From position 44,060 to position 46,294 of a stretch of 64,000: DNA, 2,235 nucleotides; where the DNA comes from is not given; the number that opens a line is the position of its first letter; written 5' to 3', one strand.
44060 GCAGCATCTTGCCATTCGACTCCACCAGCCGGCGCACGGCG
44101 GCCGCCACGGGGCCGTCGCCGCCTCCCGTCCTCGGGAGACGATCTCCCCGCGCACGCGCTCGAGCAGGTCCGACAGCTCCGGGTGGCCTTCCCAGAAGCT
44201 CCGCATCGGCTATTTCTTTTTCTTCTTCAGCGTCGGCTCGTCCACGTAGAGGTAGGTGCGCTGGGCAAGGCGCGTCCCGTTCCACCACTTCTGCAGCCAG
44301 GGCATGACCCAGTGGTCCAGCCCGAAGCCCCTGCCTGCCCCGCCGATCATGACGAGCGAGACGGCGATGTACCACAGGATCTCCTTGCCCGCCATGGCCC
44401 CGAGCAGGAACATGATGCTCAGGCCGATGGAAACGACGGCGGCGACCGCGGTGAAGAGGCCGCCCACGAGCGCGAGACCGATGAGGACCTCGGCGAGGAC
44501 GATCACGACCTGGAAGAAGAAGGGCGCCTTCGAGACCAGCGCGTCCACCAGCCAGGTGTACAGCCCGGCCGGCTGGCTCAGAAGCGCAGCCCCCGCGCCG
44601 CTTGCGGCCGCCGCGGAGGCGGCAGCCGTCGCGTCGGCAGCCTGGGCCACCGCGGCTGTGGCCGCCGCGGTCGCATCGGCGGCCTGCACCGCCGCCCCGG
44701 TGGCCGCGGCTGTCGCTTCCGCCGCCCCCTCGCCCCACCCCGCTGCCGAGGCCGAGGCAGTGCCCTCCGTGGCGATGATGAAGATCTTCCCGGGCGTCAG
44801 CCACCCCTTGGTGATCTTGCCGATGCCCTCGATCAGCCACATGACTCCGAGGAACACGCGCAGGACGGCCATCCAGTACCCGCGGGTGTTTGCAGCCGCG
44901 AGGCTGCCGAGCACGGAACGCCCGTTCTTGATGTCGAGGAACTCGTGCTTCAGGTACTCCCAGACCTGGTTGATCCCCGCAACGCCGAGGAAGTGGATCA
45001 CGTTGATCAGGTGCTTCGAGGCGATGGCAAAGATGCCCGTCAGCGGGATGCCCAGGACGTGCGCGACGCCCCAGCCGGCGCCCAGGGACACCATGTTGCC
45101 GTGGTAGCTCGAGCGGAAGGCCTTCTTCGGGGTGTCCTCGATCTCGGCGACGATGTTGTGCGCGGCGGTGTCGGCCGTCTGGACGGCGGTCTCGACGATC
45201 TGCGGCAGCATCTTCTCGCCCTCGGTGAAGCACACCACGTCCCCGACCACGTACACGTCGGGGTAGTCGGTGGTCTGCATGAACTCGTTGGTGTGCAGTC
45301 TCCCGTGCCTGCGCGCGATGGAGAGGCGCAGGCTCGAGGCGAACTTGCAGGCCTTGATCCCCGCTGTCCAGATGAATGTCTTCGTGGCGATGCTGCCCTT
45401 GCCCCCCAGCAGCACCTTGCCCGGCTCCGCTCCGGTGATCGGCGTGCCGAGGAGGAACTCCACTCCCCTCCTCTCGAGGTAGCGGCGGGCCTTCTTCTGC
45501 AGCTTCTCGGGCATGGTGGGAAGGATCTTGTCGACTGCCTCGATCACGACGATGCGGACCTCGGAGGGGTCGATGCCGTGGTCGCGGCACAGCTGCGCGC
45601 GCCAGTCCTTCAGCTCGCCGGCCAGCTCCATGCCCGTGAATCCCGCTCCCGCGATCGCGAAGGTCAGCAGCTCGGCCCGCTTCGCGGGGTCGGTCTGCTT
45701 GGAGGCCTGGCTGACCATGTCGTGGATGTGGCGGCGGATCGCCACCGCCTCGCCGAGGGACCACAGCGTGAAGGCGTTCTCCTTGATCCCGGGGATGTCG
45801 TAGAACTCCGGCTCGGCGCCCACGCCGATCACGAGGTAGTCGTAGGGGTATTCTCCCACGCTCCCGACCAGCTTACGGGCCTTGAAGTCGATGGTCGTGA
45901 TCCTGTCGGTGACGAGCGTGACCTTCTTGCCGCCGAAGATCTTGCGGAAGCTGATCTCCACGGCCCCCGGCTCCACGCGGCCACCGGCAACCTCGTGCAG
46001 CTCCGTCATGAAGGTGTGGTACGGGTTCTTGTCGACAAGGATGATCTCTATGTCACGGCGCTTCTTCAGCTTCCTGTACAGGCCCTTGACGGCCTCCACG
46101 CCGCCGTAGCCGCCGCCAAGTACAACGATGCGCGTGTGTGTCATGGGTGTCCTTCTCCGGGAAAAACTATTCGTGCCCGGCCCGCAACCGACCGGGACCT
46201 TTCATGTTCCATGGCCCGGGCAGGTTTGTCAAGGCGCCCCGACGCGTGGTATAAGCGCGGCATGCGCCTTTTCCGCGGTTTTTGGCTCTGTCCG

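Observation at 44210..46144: NDH-2 with a long low-complexity Ala/Thr linker and a C-terminal membrane anchor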

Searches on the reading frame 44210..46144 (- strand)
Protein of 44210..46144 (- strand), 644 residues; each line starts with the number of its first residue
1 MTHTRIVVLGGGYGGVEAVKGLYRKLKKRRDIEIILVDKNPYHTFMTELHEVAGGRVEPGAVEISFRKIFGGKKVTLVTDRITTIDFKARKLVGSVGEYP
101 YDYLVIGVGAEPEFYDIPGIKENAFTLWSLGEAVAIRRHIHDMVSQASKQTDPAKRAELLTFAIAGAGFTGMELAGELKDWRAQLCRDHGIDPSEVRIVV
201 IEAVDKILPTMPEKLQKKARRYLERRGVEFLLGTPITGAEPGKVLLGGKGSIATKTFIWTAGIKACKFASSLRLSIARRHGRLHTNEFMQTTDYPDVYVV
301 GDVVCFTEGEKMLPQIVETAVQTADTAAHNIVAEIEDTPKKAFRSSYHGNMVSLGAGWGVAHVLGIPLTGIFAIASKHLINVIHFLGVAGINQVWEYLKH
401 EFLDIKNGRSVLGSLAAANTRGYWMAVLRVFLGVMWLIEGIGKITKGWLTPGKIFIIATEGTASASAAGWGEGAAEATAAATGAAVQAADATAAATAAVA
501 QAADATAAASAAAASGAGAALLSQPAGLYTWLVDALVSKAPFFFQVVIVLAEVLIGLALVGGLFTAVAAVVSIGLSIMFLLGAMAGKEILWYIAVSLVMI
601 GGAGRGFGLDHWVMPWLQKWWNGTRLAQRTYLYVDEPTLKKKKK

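Call 3: search_protein_families(library=pfam, proteins=[window:44210-46144:-], max_evalue=0.1)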
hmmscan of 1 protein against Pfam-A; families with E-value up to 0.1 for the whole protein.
window:44210-46144:- (644 aa): 3 families
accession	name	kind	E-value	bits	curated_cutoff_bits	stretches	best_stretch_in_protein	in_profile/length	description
PF07992.20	Pyr_redox_2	-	4.9e-39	134.9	26.1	1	5-324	2-291/291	Pyridine nucleotide-disulphide oxidoreductase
PF00070.33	Pyr_redox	-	1e-10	42.4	22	1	163-240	3-67/82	Pyridine nucleotide-disulphide oxidoreductase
PF04173.18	DoxD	-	0.021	15.2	22.7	1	532-624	53-155/167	TQO small subunit DoxD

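Call 4: search_protein_families(library=ncbifam, proteins=[window:44210-46144:-], max_evalue=0.1)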
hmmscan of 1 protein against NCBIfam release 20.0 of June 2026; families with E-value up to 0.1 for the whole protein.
window:44210-46144:- (644 aa): 13 families
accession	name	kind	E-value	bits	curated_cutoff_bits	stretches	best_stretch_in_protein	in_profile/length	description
TIGR03169.1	Nterm_to_SelD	hypoth_equivalog_domain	1.5e-26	93.7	310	1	6-372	2-349/365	pyridine nucleotide-disulfide oxidoreductase family protein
TIGR03385.1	CoA_CoA_reduc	equivalog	5.1e-14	51.9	578.8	1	5-329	1-307/439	CoA-disulfide reductase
NF049943.1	SQR_III_seleno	exception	8.7e-14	51.2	525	1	5-141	2-141/406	type III sulfide quinone reductase, selenoprotein subtype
NF003437.0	PRK04965.1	equivalog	3.2e-11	42.9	392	1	4-333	3-301/378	NADH:flavorubredoxin reductase NorW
TIGR04369.1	fusion_not_SelD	hypoth_equivalog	1.3e-10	40.1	700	1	10-343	3-288/701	oxidoreductase/SelD-related fusion protein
TIGR02374.1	nitri_red_nirB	equivalog_domain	8.2e-10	37.7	578.35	1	6-306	1-280/794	nitrite reductase large subunit NirB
NF046103.1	NOXase_Strep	equivalog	1.2e-09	37.6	600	1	5-333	1-313/442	H2O-forming NADH oxidase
TIGR01350.1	lipoamide_DH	equivalog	3.3e-08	32.7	408.8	1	164-334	175-332/461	dihydrolipoyl dehydrogenase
NF007123.0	PRK09564.1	equivalog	6e-08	31.8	458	1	95-307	98-287/444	CoA-disulfide reductase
NF004945.0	PRK06292.2-3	equivalog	2.5e-07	30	494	1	197-334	196-328/457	dihydrolipoyl dehydrogenase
NF004943.0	PRK06292.2-1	equivalog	5.1e-05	22.2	432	1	162-335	174-332/456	dihydrolipoyl dehydrogenase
NF005572.0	PRK07251.1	equivalog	5.1e-05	22.1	537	1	196-303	181-292/438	FAD-containing oxidoreductase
NF003585.0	PRK05249.1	equivalog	0.0051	15.5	465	1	195-337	199-339/464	Si-specific NAD(P)(+) transhydrogenase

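Call 10: find_homologous_proteins(query=window:44210-46144:-, max_evalue=0.00001)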
Query window:44210-46144:- (644 aa): 2204 proteins with E <= 0.00001 among 8000 candidates; the best 120 are listed.
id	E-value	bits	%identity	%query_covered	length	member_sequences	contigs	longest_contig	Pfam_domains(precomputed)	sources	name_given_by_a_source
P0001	0.0e+0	1333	92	100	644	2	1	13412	PF07992.21,PF00070.34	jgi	jgi:NADH:ubiquinone reductase (H+-translocating)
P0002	0.0e+0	1290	88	100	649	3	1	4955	PF07992.21,PF00070.34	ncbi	-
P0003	0.0e+0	1230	83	100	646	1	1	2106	PF07992.21,PF00070.34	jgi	jgi:NADH dehydrogenase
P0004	0.0e+0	1215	82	100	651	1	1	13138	PF07992.21,PF00070.34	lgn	-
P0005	0.0e+0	1183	82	99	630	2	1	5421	PF07992.21,PF00070.34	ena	-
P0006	0.0e+0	1166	81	99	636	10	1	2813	PF07992.21,PF00070.34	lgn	-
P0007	0.0e+0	1165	81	100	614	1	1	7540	PF07992.21,PF00070.34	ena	-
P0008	0.0e+0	1164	81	100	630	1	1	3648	PF07992.21,PF00070.34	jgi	jgi:NADH:ubiquinone reductase (H+-translocating)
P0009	1.6e-266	904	77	19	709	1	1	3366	PF07992.21,PF00070.34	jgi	jgi:NADH dehydrogenase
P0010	2.8e-263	893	59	99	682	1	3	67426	PF07992.21,PF00070.34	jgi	jgi:NADH dehydrogenase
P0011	2.9e-263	893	79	19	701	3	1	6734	PF07992.21,PF00070.34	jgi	-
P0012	5.5e-263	892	59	99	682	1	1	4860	PF07992.21,PF00070.34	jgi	jgi:NADH dehydrogenase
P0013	2.8e-259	880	55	99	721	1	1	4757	PF07992.21,PF00070.34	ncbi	-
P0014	2.0e-258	877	61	99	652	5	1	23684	PF07992.21,PF00070.34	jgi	jgi:NADH dehydrogenase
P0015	1.3e-257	874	61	99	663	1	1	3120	PF07992.21,PF00070.34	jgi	jgi:NADH dehydrogenase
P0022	1.6e-250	851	60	99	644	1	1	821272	PF07992.21,PF00070.34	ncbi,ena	-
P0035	3.4e-224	764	60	69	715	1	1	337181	PF07992.21,PF00070.34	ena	-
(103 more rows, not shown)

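Call 23: find_encoding_contigs(protein=P0001, flank=8000, max_places=2)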
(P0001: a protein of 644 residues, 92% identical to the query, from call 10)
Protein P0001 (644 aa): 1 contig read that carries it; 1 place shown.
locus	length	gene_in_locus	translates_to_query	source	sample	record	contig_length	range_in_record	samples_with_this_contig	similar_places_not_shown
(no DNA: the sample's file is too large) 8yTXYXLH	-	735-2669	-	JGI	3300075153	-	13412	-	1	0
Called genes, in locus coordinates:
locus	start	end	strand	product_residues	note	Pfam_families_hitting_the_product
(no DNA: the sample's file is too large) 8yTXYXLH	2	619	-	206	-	?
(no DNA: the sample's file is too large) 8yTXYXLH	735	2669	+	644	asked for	PF07992:Pyr_redox_2, PF00070:Pyr_redox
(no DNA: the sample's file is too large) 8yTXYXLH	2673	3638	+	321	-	PF00348:polyprenyl_synt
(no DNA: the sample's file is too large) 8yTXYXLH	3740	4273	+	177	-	-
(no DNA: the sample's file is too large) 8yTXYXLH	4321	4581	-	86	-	PF00403:HMA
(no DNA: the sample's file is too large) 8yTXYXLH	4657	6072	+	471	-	PF01139:RtcB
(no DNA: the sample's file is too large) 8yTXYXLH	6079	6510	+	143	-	PF01951:Archease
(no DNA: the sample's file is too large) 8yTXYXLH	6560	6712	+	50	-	-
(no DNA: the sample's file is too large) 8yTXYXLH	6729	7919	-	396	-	PF00753:Lactamase_B, PF19583:ODP, PF12706:Lactamase_B_2 (weak), PF00258:Flavodoxin_1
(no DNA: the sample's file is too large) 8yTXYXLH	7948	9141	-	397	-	PF04282:DUF438, PF01814:Hemerythrin, PF08448:PAS_4 (weak), PF13596:PAS_10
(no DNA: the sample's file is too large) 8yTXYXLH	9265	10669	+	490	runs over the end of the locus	PF00005:ABC_tran, PF13401:AAA_22 (faint), PF13304:AAA_21 (faint), PF00005:ABC_tran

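Call 24: find_encoding_contigs(protein=P0022, flank=8000, max_places=2)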
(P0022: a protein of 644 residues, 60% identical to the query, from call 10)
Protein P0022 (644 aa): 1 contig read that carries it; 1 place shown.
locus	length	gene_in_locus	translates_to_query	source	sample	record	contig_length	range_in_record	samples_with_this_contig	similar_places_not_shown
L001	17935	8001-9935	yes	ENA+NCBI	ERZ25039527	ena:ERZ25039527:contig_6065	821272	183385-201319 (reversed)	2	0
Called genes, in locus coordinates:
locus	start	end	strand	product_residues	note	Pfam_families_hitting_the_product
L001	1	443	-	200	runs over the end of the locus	-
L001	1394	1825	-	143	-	PF00072:Response_reg (weak)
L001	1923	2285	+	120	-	PF07009:NusG_II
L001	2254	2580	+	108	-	PF07456:Hpre_diP_synt_I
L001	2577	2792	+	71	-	-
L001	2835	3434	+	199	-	-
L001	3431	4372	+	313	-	PF01040:UbiA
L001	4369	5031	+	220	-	PF13379:NMT1_2 (weak), PF09084:NMT1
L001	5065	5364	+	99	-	-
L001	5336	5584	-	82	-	-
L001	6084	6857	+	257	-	PF00528:BPD_transp_1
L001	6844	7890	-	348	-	PF02424:ApbE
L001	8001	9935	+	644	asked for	PF07992:Pyr_redox_2, PF00070:Pyr_redox (weak)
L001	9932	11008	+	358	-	PF00348:polyprenyl_synt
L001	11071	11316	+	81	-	-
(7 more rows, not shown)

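Call 25: find_encoding_contigs(protein=P0035, flank=8000, max_places=2)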
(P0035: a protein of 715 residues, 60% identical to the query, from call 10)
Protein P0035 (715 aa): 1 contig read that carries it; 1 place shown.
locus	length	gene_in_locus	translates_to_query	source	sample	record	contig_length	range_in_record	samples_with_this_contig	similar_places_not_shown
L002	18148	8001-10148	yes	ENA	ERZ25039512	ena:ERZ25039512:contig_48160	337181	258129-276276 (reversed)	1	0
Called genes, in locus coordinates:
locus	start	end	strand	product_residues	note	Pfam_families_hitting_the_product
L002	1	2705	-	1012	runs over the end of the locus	PF00989:PAS, PF08448:PAS_4, PF08448:PAS_4, PF00989:PAS, PF08448:PAS_4, PF13426:PAS_9, PF00989:PAS, PF08448:PAS_4, +7 more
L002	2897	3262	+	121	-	PF07009:NusG_II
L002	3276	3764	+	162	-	PF07456:Hpre_diP_synt_I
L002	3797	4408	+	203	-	-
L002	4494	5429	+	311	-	PF01040:UbiA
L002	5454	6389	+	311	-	PF13379:NMT1_2, PF09084:NMT1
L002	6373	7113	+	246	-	PF00005:ABC_tran, PF13304:AAA_21 (faint)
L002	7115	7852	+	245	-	PF00528:BPD_transp_1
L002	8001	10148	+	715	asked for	PF00070:Pyr_redox (faint), PF07992:Pyr_redox_2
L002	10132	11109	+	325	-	PF00348:polyprenyl_synt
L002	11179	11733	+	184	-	-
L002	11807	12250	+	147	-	PF01951:Archease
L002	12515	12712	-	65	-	PF04282:DUF438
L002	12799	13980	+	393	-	PF00005:ABC_tran, PF13555:AAA_29 (faint), PF13304:AAA_21 (faint), PF00005:ABC_tran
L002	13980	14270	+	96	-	-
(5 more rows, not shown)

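Call 39: search_protein_families(library=pfam, alignment_id=A1, max_evalue=1)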
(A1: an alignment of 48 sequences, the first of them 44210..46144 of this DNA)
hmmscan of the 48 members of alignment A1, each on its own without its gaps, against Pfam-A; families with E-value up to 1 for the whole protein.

A. member 1, window:44210-46144:- (644 aa): 4 families
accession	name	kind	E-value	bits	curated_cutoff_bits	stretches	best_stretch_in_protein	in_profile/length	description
PF07992.20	Pyr_redox_2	-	4.9e-39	134.9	26.1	1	5-324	2-291/291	Pyridine nucleotide-disulphide oxidoreductase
PF00070.33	Pyr_redox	-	1e-10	42.4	22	1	163-240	3-67/82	Pyridine nucleotide-disulphide oxidoreductase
PF04173.18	DoxD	-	0.021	15.2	22.7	1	532-624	53-155/167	TQO small subunit DoxD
PF05185.22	PRMT5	-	0.36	11.1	22.9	0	3-46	64-106/171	PRMT5 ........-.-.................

B. families by the number of members that match (of 48 scanned): 36 families (the first 25 are shown)
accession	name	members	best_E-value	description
PF07992.20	Pyr_redox_2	48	1.5e-41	Pyridine nucleotide-disulphide oxidoreductase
PF00070.33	Pyr_redox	48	1.1e-13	Pyridine nucleotide-disulphide oxidoreductase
PF13454.12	NAD_binding_9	40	2.3e-05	FAD-NAD(P)-binding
PF04173.18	DoxD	31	3.3e-05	TQO small subunit DoxD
PF13450.12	NAD_binding_8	27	0.00046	NAD(P)-binding Rossmann-like domain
PF07681.17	DoxX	24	0.00011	DoxX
PF07291.16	MauE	19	0.0039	Methylamine utilisation protein MauE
PF01266.30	DAO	17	1.8e-07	FAD dependent oxidoreductase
PF05185.22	PRMT5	17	0.015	PRMT5 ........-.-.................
PF11312.14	Methyltransf_34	14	0.011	Putative SAM-dependent methyltransferase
PF05090.19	HTTM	13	5e-05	HTTM domain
PF04820.20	Trp_halogenase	11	0.0054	Tryptophan halogenase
PF02254.24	TrkA_N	5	0.046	TrkA-N domain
PF13434.12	Lys_Orn_oxgnase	4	0.063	L-lysine 6-monooxygenase/L-ornithine 5-monooxygenase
PF03435.24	Sacchrp_dh_NADP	4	0.085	Saccharopine dehydrogenase NADP binding domain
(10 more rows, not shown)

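Call 41: search_solved_structures(query=window:44210-46144:-, max_evalue=0.00001, show_alignments=1)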
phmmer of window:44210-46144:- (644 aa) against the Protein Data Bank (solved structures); distinct sequences matched with E-value up to 0.00001: 26.
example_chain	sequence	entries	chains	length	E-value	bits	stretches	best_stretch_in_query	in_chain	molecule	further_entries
4nwz_A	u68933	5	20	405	1.4e-63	218.4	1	3-394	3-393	FAD-dependent pyridine nucleotide-disulfide oxidoreductase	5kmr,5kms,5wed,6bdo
5kmq_A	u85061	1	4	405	8.9e-63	215.8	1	3-392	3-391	FAD-dependent pyridine nucleotide-disulfide oxidoreductase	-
9pxk_C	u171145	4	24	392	1.5e-62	215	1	5-391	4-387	NADH dehydrogenase-like protein YjlD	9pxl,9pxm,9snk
5kmp_A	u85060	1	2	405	1.7e-62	214.9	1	3-394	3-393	FAD-dependent pyridine nucleotide-disulfide oxidoreductase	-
5na1_A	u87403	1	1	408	5.9e-57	196.6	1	4-392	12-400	NADH dehydrogenase-like protein SAOUHSC_00878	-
5na4_A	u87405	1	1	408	2.8e-56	194.3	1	4-392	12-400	NADH dehydrogenase-like protein SAOUHSC_00878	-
9mqy_A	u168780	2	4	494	2.3e-46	161.5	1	5-389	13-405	NADH:ubiquinone reductase (non-electrogenic)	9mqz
4g9k_A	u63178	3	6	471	5.8e-19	71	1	97-330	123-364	Rotenone-insensitive NADH-ubiquinone oxidoreductase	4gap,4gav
5yjw_A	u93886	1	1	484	6.3e-19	70.9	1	97-330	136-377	Rotenone-insensitive NADH-ubiquinone oxidoreductase, mitochondrial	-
5yjy_A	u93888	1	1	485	6.3e-19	70.9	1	97-330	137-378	Rotenone-insensitive NADH-ubiquinone oxidoreductase, mitochondrial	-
5yjx_A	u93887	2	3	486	6.3e-19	70.9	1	97-330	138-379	Rotenone-insensitive NADH-ubiquinone oxidoreductase, mitochondrial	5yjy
4g6g_A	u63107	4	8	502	6.9e-19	70.8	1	97-330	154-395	Rotenone-insensitive NADH-ubiquinone oxidoreductase, mitochondrial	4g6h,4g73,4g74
8yo8_A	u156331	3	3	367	5e-10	41.5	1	5-367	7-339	Ferroptosis suppressor protein 1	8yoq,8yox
9ift_A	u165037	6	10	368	5.4e-10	41.4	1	5-367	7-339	FSP1 (tetrapod ancestor)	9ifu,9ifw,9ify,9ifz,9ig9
8jsc_C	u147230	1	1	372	6.2e-10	41.2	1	5-367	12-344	Ferroptosis suppressor protein 1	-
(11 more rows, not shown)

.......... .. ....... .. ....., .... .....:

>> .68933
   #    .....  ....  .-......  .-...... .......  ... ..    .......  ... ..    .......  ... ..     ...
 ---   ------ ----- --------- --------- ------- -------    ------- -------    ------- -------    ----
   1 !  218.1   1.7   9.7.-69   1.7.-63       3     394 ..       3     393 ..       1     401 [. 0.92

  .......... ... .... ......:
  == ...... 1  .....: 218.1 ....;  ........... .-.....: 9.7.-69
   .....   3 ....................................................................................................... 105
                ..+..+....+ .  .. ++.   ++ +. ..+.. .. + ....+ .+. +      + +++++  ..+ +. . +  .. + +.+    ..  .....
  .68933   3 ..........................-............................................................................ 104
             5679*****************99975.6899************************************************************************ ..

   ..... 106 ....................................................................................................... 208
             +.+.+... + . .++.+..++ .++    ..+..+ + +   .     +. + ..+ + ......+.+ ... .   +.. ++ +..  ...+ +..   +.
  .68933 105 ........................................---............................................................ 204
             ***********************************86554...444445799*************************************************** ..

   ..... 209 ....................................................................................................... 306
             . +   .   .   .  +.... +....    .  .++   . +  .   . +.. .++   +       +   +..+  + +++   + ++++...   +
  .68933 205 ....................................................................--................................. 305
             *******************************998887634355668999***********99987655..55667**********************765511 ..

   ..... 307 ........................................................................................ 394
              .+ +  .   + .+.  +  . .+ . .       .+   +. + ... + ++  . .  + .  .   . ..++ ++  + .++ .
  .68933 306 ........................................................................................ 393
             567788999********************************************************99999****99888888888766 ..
